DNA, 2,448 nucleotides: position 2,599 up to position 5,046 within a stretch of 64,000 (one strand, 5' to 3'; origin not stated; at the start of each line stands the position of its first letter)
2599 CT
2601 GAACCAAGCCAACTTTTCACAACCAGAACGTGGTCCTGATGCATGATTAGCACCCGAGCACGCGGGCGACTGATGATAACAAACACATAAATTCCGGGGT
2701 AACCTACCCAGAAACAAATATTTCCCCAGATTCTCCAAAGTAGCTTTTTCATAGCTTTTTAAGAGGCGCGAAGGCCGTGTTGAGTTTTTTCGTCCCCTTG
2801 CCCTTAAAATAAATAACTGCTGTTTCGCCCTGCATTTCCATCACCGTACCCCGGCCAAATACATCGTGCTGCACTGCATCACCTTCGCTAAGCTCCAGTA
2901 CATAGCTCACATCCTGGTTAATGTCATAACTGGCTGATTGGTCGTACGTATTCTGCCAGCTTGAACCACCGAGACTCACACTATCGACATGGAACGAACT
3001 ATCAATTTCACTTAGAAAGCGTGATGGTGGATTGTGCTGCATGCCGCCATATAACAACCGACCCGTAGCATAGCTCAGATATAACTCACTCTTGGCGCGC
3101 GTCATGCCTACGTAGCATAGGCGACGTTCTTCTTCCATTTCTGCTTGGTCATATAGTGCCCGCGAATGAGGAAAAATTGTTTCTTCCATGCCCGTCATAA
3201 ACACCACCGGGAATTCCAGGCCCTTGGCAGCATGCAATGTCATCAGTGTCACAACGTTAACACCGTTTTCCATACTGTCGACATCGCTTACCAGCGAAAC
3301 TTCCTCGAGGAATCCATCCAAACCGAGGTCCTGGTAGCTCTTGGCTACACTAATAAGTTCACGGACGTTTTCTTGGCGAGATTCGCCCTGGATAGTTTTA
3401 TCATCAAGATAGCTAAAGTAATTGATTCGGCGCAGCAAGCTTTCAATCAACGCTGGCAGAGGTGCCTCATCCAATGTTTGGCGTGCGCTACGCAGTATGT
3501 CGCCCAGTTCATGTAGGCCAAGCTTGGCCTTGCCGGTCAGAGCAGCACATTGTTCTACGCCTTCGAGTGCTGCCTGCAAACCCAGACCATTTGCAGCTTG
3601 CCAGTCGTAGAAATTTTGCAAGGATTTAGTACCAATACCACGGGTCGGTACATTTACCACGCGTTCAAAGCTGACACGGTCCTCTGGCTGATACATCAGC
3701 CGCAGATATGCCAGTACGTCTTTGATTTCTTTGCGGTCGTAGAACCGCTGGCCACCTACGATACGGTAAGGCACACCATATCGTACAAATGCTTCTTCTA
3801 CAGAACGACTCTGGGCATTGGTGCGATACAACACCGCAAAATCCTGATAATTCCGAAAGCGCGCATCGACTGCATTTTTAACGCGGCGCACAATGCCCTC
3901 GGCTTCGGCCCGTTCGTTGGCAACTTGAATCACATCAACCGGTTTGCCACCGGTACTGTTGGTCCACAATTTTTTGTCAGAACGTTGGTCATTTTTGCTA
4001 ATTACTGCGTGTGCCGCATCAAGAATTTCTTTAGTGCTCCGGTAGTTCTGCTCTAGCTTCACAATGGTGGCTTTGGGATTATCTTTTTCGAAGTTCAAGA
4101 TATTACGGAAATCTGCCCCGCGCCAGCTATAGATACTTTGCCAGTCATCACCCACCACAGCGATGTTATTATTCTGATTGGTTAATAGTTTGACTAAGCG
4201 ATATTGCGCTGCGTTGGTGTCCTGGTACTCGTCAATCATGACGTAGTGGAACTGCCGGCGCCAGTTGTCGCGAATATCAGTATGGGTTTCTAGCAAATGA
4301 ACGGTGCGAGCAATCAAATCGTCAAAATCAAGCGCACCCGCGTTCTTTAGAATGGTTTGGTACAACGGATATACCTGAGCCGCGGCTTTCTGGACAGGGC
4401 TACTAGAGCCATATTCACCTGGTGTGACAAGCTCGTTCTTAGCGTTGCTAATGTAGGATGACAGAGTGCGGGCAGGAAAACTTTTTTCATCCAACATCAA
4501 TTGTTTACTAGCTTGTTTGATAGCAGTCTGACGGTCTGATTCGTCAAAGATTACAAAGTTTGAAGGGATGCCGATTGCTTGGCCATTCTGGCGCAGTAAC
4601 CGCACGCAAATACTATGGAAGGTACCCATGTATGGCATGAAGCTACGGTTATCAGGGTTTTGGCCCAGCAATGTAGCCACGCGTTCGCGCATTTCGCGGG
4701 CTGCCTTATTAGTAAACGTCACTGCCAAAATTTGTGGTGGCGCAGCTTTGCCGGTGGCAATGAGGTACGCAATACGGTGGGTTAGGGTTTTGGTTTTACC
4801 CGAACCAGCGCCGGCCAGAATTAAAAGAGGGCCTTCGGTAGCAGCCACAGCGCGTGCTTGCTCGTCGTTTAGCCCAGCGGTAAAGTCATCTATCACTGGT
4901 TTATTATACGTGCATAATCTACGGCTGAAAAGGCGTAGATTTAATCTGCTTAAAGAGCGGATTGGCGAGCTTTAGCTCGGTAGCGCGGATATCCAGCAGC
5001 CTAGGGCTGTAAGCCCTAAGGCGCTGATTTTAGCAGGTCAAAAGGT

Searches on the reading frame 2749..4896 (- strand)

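Call 75: search_protein_families(library=pfam, proteins=[window:2749-4896:-], max_evalue=0.001)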
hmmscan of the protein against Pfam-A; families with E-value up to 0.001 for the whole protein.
window:2749-4896:- (715 aa): 9 families
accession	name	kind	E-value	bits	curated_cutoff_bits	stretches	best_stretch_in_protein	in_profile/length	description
PF00580.27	UvrD-helicase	-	1.3e-91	307.5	23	1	9-273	1-270/271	UvrD/REP helicase N-terminal domain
PF13361.12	UvrD_C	-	4.7e-75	253.6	25.6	1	279-611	1-349/350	UvrD-like helicase C-terminal domain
PF13245.12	AAA_19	-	9.2e-25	87.8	25.1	1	13-257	1-132/134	AAA domain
PF13604.12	AAA_30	-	3.3e-11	43.7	27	2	194-305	68-174/191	AAA domain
PF13538.12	UvrD_C_2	-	9.7e-11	41.8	27.4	1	550-607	3-51/52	UvrD-like helicase C-terminal domain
PF21196.3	PcrA_UvrD_tudor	-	1.1e-07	32.1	23.9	1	672-714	2-48/48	PcrA/UvrD tudor domain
PF01443.25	Viral_helicase1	-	1.6e-06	28.5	21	0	547-606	178-225/228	Viral superfamily 1 RNA helicase core domain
PF13086.12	AAA_11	-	3.3e-05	24.2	27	1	9-82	2-78/257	AAA domain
PF13401.12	AAA_22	-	0.00038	21.2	27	0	20-123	4-96/130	AAA domain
